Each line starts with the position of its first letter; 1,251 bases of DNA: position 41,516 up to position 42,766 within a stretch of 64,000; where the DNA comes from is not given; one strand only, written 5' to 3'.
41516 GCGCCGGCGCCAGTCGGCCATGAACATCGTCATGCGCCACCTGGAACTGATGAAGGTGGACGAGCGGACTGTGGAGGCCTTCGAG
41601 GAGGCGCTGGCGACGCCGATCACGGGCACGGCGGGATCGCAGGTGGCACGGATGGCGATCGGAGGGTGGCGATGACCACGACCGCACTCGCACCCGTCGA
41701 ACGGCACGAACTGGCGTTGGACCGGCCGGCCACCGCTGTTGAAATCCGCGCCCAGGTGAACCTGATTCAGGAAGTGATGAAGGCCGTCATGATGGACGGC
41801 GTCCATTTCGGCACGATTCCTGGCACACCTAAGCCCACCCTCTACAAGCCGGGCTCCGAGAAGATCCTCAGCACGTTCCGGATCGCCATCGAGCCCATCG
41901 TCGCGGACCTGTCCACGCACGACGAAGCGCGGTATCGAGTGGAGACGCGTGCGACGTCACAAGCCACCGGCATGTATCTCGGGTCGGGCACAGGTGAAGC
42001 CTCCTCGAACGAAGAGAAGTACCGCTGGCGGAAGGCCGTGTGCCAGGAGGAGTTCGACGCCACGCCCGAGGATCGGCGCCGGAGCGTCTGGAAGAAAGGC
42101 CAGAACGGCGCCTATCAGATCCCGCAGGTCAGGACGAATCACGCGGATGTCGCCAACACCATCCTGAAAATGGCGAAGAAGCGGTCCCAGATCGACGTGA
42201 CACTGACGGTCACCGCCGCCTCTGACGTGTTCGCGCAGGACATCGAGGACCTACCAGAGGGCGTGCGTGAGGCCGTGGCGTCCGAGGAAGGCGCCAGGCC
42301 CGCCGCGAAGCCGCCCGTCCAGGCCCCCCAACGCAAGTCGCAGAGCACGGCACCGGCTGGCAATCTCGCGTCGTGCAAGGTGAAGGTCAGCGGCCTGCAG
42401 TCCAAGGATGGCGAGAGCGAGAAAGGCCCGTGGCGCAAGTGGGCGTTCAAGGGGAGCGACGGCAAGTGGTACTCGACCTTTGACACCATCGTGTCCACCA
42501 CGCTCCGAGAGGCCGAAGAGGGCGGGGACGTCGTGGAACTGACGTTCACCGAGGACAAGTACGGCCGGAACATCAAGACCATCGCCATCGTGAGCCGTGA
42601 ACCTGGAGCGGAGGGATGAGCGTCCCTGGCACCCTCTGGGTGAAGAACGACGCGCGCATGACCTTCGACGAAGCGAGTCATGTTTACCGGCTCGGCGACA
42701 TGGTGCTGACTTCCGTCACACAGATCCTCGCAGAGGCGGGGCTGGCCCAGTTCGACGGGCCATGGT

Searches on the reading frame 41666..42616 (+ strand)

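Call 42: search_protein_families(library=phrogs, proteins=[window:41666-42616:+], max_evalue=0.001)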
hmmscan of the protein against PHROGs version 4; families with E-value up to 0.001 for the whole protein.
window:41666-42616:+ (317 aa): 1 family
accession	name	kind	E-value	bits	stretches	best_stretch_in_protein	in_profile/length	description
phrog_10048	-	unknown function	1.1e-44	153.8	1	28-226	29-199/273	-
